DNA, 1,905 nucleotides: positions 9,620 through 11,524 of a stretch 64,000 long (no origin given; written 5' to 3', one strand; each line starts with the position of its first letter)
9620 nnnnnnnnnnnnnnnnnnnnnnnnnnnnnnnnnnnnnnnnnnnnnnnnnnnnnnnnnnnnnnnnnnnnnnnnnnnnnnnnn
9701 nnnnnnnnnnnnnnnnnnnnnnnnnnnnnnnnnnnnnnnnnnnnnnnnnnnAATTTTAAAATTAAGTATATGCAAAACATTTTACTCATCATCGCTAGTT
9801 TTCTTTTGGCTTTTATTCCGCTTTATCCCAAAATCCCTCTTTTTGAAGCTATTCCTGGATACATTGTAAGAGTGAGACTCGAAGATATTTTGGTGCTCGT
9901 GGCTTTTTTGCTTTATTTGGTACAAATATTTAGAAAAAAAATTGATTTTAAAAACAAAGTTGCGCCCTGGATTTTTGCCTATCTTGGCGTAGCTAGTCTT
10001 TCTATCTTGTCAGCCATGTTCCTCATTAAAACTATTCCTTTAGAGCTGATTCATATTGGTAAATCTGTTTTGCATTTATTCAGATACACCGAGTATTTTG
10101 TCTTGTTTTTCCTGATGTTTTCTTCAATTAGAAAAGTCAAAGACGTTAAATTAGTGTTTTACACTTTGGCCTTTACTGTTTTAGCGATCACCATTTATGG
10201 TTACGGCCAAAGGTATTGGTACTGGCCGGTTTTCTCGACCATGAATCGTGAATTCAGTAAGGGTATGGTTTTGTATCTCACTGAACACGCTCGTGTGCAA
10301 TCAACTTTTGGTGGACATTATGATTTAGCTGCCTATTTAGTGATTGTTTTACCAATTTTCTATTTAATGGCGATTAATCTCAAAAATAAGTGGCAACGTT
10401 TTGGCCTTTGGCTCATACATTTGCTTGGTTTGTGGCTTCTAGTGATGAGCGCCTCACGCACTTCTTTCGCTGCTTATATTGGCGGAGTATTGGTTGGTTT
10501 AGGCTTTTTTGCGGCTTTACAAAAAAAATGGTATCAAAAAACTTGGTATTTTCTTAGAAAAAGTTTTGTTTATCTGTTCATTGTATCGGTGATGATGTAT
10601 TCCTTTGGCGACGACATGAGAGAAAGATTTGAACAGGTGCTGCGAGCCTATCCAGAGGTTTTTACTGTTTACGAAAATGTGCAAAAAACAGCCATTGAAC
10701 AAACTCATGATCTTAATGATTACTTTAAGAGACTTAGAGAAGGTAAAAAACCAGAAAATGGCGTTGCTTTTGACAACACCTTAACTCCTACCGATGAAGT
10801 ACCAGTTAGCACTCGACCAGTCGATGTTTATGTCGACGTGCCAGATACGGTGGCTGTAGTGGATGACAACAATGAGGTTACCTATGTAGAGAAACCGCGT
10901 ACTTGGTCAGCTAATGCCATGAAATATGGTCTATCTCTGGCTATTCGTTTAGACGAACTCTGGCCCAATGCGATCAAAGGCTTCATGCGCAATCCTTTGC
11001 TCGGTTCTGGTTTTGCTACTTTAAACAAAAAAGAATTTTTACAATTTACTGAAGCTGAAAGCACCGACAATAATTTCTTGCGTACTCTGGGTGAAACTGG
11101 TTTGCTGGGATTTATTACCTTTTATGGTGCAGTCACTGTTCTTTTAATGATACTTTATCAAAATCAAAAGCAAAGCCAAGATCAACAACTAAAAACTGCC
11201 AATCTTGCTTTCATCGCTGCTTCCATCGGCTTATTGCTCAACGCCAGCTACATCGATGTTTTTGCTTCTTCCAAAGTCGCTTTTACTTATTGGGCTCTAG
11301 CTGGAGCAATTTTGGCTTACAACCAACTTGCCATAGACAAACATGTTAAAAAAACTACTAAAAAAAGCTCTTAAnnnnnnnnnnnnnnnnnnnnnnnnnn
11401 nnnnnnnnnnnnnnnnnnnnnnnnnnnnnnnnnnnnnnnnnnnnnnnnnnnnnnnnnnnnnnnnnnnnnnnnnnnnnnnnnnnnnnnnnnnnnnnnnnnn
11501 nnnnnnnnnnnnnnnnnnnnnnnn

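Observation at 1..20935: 21-kb co-directional surface-glycan supercluster with two ArnT/PMT-like GT-C enzymes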

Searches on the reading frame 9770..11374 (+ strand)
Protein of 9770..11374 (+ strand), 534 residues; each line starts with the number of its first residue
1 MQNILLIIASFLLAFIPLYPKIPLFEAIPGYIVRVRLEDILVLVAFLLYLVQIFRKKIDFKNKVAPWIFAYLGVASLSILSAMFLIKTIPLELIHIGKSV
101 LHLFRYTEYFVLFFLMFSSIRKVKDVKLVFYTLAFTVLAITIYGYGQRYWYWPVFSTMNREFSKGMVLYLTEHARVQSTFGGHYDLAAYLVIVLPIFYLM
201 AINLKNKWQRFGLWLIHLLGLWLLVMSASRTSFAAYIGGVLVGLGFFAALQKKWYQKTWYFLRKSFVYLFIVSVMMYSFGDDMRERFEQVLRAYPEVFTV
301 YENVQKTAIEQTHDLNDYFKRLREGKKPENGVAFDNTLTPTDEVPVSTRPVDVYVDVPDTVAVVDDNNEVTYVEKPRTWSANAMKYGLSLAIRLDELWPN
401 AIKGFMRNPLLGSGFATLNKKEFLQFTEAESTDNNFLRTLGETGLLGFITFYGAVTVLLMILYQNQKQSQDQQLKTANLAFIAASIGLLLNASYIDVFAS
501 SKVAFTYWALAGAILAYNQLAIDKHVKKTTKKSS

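Call 4: search_protein_families(library=pfam, proteins=[window:9770-11374:+])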
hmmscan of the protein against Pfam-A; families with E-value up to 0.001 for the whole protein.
window:9770-11374:+ (534 aa): 1 family
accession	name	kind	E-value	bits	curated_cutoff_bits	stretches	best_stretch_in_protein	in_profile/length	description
PF04932.20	Wzy_C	-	5.4e-11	42.9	31.7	1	218-451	4-148/149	O-Antigen ligase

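Call 8: search_protein_families(library=ncbifam, proteins=[window:9770-11374:+], max_evalue=0.01)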
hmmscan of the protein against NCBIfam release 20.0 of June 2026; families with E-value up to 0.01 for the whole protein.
window:9770-11374:+ (534 aa): 0 families

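Call 45: search_solved_structures(query=window:9770-11374:+, max_evalue=10, show_alignments=2)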
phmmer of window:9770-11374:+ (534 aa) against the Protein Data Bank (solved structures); distinct sequences matched with E-value up to 10: 0.
